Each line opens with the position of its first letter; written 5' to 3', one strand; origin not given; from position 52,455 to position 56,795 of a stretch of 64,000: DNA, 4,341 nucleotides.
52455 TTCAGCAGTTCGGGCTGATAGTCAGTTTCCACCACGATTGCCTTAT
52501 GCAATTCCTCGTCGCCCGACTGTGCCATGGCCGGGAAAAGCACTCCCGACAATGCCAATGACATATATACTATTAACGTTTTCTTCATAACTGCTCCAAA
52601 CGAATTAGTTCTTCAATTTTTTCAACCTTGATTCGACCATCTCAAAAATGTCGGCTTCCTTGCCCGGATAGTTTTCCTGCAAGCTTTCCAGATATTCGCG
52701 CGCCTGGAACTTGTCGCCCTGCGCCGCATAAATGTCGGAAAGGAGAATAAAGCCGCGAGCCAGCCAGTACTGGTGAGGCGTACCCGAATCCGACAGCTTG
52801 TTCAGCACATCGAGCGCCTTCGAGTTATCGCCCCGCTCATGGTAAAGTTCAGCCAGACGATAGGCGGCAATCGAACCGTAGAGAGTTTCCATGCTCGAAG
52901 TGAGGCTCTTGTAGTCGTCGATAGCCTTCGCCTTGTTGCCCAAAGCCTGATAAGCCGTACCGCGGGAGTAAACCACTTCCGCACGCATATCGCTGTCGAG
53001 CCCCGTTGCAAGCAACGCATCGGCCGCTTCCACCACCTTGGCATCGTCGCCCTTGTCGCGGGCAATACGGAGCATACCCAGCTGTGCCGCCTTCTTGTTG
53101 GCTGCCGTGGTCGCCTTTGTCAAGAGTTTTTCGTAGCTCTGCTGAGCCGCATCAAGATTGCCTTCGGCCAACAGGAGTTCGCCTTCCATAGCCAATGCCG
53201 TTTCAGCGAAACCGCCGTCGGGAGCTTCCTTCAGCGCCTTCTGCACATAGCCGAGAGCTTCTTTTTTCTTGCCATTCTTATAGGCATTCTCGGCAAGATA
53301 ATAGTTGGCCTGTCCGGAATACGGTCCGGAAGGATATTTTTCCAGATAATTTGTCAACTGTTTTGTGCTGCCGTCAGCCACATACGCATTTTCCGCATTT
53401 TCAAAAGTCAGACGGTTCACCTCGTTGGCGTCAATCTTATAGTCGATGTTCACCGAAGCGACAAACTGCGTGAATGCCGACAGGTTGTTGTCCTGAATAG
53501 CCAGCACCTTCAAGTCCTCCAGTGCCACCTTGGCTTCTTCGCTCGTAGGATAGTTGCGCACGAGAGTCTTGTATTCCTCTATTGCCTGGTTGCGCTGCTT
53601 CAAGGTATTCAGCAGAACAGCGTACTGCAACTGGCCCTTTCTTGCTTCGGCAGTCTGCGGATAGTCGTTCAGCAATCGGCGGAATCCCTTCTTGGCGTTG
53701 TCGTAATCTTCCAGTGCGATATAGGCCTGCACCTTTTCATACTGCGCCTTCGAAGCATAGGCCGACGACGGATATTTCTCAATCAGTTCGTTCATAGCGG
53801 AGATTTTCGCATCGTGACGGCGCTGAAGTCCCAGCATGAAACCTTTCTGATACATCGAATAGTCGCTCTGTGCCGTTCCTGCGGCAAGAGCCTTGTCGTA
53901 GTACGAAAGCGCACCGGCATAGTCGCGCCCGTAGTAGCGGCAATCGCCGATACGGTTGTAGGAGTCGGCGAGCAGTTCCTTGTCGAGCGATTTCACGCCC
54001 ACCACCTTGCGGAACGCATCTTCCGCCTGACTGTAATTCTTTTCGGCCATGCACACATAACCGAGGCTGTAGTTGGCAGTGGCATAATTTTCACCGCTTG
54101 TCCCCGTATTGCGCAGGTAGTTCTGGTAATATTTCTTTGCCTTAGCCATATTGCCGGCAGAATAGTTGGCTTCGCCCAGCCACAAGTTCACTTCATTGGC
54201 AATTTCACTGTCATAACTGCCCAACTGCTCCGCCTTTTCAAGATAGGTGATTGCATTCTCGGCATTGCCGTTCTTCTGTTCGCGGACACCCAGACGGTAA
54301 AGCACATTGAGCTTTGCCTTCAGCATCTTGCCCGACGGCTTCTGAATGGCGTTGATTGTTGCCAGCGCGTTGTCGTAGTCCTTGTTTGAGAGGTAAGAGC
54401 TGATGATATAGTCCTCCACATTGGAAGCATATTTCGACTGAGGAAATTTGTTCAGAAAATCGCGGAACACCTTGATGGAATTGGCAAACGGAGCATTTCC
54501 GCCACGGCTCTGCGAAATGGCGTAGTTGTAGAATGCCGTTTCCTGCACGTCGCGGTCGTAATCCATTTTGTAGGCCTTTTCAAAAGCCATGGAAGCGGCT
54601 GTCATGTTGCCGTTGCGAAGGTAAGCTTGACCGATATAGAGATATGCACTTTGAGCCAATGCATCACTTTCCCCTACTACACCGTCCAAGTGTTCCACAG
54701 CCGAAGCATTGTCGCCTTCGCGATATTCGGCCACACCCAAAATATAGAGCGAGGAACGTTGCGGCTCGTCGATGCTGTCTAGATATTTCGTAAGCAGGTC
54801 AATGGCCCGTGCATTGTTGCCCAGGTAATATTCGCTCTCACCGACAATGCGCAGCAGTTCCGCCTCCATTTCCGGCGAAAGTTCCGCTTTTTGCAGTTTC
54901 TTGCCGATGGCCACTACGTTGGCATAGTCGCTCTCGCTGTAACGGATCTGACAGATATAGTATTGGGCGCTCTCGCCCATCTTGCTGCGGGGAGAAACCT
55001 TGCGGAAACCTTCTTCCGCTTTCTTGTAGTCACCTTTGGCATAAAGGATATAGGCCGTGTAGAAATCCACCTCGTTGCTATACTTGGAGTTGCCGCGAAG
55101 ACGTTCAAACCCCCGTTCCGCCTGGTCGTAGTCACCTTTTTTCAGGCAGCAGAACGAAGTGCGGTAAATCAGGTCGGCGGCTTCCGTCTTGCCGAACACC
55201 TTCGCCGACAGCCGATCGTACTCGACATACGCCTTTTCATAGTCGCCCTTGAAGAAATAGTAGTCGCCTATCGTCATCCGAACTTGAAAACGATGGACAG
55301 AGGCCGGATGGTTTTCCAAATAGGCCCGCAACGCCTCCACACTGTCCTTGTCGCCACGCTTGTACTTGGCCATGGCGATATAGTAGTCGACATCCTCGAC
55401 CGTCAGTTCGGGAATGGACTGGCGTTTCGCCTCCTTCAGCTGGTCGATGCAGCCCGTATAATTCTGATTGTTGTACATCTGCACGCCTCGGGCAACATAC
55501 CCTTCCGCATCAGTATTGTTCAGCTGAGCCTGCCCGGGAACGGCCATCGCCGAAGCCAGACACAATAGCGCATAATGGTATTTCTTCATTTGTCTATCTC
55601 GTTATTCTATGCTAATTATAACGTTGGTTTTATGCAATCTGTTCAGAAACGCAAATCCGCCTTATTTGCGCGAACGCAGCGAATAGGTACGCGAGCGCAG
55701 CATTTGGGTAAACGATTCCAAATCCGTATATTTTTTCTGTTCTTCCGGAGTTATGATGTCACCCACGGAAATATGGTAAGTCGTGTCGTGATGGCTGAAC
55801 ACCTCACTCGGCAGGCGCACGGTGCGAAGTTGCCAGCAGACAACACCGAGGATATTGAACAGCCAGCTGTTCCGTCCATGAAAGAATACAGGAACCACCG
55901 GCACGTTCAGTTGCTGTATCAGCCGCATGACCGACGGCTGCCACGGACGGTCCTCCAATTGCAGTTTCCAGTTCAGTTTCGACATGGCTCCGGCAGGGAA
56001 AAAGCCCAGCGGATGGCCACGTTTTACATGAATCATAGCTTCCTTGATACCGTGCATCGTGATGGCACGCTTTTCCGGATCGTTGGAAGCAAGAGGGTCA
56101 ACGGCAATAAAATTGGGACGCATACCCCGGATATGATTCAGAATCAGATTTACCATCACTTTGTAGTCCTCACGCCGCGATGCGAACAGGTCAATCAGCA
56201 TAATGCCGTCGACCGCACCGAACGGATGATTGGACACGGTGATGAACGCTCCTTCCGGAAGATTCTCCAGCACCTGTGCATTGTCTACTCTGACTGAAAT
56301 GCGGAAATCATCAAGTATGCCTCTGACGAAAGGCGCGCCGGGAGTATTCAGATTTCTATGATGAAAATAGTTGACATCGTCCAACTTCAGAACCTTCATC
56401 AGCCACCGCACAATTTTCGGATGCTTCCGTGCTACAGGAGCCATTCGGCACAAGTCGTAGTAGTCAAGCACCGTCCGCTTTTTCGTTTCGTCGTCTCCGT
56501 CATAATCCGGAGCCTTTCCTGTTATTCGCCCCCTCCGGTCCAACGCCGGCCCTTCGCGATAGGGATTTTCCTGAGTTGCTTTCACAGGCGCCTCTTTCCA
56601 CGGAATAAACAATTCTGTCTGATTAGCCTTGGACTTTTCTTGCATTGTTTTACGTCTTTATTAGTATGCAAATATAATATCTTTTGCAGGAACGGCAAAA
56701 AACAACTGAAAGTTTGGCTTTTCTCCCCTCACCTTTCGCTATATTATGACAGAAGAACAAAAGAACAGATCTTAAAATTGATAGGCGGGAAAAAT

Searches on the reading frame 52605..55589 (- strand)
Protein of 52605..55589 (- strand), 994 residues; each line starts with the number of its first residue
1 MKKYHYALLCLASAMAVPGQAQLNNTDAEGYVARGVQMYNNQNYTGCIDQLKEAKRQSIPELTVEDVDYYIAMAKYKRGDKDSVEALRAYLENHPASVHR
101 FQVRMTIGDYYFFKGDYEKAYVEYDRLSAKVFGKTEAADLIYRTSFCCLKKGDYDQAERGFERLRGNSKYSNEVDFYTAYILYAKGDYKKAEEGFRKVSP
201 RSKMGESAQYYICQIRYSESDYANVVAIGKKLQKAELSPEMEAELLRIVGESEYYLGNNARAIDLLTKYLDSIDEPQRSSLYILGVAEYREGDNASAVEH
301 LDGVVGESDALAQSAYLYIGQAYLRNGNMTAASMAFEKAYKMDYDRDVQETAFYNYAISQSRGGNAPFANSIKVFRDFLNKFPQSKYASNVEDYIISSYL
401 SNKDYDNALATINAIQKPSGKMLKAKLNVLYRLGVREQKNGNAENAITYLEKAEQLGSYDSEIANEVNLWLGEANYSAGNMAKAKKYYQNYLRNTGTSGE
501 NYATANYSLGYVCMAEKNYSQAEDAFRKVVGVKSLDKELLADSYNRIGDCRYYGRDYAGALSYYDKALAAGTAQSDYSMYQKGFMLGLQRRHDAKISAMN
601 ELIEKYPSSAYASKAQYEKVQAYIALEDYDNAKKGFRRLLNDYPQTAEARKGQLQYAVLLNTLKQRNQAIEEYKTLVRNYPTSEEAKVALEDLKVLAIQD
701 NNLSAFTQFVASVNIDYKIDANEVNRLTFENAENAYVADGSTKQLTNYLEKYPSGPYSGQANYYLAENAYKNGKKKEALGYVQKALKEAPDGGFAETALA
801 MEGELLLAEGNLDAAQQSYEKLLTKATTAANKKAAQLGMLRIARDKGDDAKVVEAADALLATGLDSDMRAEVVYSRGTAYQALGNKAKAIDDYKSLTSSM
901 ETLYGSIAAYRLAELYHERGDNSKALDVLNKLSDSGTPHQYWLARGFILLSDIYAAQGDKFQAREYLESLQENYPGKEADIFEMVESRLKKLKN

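Call 52: search_protein_families(library=pfam, proteins=[window:52605-55589:-], max_evalue=0.00001)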
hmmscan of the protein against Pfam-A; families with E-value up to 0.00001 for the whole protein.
window:52605-55589:- (994 aa): 13 families
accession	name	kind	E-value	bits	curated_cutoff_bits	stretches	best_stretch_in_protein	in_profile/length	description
PF13174.12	TPR_6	-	1.4e-44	148.1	26.3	0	950-975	6-31/33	Tetratricopeptide repeat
PF13432.12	TPR_16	-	2.3e-36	124.2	32.7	0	285-340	4-58/65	Tetratricopeptide repeat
PF07719.23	TPR_2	-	1.4e-35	118.9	27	0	761-791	3-33/34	Tetratricopeptide repeat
PF13428.12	TPR_14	-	1.5e-26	90.6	23.5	0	615-651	3-39/44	Tetratricopeptide repeat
PF13424.12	TPR_12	-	2e-22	79.6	30.1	0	503-570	3-74/77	Tetratricopeptide repeat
PF13525.12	YfiO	-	3.1e-21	76.5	25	0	428-616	6-130/203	Outer membrane lipoprotein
PF13181.12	TPR_8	-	4.1e-21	73.7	25.7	0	315-344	3-32/34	Tetratricopeptide repeat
PF14559.12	TPR_19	-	1.1e-18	67.8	25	0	908-942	27-62/68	Tetratricopeptide repeat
PF00515.34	TPR_1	-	2.3e-17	62.4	27.8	0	873-894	4-25/34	Tetratricopeptide repeat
PF09976.15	TPR_21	-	3.3e-13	50.2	25.5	0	900-992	107-191/193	Tetratricopeptide repeat-like domain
PF12895.13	ANAPC3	-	1.3e-07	32.2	27.2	0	440-528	2-81/82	Anaphase-promoting complex, cyclosome, subunit 3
PF07721.20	TPR_4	-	1.4e-06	28.8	27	0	798-819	3-24/26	Tetratricopeptide repeat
PF17874.7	TPR_MalT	-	2.4e-06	27.5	45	0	906-973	121-190/336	MalT-like TPR region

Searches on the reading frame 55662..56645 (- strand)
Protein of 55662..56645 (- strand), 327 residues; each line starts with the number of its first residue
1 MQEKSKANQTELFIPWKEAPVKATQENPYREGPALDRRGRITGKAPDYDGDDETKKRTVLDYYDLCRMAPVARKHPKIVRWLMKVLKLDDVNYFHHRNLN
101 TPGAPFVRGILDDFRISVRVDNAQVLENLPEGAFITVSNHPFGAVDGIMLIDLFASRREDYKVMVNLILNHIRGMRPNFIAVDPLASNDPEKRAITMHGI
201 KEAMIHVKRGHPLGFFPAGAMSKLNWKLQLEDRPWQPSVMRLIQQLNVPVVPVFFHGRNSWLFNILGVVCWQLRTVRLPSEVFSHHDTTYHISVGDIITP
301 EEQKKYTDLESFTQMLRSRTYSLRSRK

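Call 52: search_protein_families(library=pfam, proteins=[window:55662-56645:-], max_evalue=0.00001)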
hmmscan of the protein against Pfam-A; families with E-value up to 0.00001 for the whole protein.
window:55662-56645:- (327 aa): 2 families
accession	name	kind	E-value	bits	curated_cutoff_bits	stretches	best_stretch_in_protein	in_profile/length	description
PF19576.4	Acyltransf_2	-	1.2e-26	93.6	27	1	71-324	10-260/266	Acyltransferase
PF01553.26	Acyltransferase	-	3.9e-09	36.8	23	1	126-254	7-130/132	Acyltransferase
